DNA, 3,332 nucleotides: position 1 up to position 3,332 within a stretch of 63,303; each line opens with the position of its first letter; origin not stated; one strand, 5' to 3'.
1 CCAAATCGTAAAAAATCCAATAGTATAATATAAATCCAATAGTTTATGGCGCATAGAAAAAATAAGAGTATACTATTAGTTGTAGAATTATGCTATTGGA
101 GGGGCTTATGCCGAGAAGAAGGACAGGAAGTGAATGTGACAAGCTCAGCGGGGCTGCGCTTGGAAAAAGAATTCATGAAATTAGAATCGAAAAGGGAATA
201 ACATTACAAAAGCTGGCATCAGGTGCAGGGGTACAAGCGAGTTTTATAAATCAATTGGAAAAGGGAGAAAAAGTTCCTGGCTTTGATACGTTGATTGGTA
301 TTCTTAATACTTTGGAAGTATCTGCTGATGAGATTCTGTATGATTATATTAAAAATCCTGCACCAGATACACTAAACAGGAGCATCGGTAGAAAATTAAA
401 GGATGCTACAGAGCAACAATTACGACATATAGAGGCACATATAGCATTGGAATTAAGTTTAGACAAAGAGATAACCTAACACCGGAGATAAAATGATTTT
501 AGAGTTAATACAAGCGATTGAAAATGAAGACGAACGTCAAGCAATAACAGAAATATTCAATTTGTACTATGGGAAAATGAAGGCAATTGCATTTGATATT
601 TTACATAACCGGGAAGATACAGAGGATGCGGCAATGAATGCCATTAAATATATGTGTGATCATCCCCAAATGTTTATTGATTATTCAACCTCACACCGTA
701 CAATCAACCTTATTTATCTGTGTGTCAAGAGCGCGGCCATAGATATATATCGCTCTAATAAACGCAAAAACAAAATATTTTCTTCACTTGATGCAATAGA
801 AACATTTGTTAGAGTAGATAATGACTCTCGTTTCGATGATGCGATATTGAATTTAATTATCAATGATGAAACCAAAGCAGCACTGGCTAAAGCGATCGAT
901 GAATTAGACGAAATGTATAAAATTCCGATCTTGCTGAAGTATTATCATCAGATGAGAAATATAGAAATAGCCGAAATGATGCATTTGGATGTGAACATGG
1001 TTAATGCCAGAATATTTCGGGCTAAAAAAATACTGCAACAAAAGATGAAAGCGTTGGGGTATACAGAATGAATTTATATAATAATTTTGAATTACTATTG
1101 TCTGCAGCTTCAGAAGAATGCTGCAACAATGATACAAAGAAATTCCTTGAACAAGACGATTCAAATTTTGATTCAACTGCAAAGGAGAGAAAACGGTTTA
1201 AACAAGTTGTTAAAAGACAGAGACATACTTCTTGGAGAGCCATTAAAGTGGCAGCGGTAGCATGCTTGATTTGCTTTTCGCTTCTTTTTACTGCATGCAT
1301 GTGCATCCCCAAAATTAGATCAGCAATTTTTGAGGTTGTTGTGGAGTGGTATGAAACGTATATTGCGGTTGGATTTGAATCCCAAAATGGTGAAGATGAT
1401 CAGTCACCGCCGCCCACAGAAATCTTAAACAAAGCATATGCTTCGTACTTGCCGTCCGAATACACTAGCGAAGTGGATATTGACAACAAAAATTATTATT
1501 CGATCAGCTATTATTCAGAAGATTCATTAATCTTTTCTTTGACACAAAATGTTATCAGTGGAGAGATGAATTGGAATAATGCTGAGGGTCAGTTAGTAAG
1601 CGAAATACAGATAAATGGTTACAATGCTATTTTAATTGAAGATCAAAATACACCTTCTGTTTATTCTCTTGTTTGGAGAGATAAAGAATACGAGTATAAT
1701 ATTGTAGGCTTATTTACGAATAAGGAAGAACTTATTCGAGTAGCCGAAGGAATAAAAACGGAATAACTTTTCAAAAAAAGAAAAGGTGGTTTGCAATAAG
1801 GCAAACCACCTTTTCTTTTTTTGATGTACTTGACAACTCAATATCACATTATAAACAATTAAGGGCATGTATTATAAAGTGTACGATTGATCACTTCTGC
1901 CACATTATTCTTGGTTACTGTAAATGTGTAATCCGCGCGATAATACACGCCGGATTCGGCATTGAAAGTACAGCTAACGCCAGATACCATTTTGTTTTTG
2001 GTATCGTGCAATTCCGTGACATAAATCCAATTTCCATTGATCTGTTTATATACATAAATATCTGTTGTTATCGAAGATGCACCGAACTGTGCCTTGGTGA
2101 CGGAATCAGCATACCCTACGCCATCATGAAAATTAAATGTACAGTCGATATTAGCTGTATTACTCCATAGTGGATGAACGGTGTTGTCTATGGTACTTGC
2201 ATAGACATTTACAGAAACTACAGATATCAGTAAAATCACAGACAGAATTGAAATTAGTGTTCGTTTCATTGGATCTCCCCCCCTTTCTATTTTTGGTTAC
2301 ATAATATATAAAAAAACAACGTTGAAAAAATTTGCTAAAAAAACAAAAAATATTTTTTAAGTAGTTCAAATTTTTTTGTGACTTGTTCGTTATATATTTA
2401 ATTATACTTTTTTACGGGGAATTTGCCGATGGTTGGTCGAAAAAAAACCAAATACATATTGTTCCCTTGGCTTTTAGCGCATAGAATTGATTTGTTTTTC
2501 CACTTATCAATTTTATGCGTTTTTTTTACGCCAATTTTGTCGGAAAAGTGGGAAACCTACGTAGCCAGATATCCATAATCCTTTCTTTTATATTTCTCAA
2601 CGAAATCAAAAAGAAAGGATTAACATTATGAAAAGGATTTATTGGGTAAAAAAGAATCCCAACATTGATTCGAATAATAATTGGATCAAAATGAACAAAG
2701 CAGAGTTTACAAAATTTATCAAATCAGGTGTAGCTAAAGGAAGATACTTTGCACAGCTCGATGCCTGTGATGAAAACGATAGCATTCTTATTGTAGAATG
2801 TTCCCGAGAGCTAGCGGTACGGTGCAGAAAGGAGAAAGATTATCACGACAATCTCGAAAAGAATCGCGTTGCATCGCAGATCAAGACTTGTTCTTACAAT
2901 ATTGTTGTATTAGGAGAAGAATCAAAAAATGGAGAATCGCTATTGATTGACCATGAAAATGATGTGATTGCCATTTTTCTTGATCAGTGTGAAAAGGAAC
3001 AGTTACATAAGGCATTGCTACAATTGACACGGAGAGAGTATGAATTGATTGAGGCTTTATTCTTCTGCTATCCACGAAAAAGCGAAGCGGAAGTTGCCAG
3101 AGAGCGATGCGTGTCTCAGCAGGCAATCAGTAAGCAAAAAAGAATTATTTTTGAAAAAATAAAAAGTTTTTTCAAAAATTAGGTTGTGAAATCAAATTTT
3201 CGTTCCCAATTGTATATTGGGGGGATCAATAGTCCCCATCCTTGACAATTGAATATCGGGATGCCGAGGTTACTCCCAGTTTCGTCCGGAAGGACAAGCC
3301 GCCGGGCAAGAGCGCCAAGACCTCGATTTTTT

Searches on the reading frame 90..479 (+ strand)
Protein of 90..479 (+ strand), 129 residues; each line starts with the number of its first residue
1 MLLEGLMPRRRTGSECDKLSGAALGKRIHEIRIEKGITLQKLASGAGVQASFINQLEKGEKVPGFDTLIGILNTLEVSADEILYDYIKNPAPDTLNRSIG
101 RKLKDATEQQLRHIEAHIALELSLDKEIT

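Call 12: search_protein_families(library=pfam, proteins=[window:90-479:+], max_evalue=0.01)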
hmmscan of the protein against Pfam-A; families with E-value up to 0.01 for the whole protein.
window:90-479:+ (129 aa): 4 families
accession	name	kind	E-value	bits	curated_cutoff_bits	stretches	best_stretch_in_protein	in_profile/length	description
PF12844.13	HTH_19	-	5.9e-12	45.7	30.2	1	25-83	1-59/64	Helix-turn-helix domain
PF01381.28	HTH_3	-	4.9e-11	42.9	23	1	28-82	1-55/55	Helix-turn-helix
PF13443.12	HTH_26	-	2.7e-07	31.2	22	1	27-83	1-58/63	Cro/C1-type HTH DNA-binding domain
PF13560.12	HTH_31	-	3.6e-07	30.8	27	1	23-81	1-60/64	Helix-turn-helix domain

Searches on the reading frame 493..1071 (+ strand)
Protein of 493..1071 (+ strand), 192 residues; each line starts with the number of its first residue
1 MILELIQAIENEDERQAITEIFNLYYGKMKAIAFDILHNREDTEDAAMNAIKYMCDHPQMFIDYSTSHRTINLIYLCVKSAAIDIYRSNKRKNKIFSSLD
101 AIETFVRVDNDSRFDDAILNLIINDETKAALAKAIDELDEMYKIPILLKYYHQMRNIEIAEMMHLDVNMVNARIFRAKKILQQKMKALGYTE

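Call 12: search_protein_families(library=pfam, proteins=[window:493-1071:+], max_evalue=0.01)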
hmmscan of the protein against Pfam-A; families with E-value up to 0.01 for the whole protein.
window:493-1071:+ (192 aa): 2 families
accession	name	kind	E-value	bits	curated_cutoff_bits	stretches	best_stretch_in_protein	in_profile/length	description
PF08281.18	Sigma70_r4_2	-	6.9e-11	42.1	25.7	1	130-180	3-53/54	Sigma-70, region 4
PF22342.1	T3SS_CopN_3rd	-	0.0032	18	27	0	6-99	6-94/99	T3SS, Low calcium response E, third helical domain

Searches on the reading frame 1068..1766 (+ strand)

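Call 12: search_protein_families(library=pfam, proteins=[window:1068-1766:+], max_evalue=0.01)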
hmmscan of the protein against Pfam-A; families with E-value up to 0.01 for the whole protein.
window:1068-1766:+ (232 aa): 1 family
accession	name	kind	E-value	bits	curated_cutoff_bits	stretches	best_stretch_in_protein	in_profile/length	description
PF14285.11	DUF4367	-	4.9e-13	50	22.1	1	126-229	5-110/110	Domain of unknown function (DUF4367)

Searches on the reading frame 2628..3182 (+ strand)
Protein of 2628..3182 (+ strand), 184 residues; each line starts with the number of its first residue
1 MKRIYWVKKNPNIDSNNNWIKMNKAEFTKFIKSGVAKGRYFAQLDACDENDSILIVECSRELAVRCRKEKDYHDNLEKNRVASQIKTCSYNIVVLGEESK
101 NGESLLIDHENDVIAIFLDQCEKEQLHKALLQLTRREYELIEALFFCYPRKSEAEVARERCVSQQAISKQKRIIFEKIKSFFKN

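Call 12: search_protein_families(library=pfam, proteins=[window:2628-3182:+], max_evalue=0.01)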
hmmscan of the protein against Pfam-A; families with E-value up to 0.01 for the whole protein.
window:2628-3182:+ (184 aa): 0 families

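Call 31: search_protein_families(library=ncbifam, proteins=[window:2628-3182:+], max_evalue=0.01)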
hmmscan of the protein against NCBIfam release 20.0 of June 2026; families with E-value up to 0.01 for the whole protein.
window:2628-3182:+ (184 aa): 5 families
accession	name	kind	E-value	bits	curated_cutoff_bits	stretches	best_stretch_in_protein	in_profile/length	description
TIGR02937.1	sigma70-ECF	superfamily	1.4e-05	24.7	42.9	1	108-180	93-163/165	sigma-70 family RNA polymerase sigma factor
NF006158.0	PRK08301.1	equivalog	0.0005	19.6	339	1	107-180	159-235/241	RNA polymerase sporulation sigma factor SigE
TIGR02835.1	spore_sigmaE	equivalog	0.0012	18.3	348.6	1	107-180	152-228/234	RNA polymerase sporulation sigma factor SigE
TIGR02980.1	SigBFG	subfamily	0.0015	18.3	234.35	1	98-180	144-224/227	SigB/SigF/SigG family RNA polymerase sigma factor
TIGR02885.1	spore_sigF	equivalog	0.0086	15.9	321.45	0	104-180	155-229/231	RNA polymerase sporulation sigma factor SigF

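Call 32: search_protein_families(library=padloc, proteins=[window:2628-3182:+], max_evalue=0.01)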
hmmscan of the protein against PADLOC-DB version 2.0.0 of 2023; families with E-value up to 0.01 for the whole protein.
window:2628-3182:+ (184 aa): 1 family
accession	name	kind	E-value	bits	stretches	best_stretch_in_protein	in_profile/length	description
PDLC03379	MTase_II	-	0.0035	15.2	1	7-62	41-97/267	Type II methyltransferase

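Call 33: search_protein_families(library=phrogs, proteins=[window:2628-3182:+], max_evalue=0.01)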
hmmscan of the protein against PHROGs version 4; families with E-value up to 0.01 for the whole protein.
window:2628-3182:+ (184 aa): 3 families
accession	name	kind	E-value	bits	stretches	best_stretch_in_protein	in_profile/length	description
phrog_11138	-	unknown function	4.5e-08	34.5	1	65-184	36-141/142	-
phrog_13787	-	unknown function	8.3e-06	27.1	1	106-183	95-169/172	-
phrog_351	-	transcription regulation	0.00031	20.4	1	94-182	638-726/928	RNA polymerase sigma factor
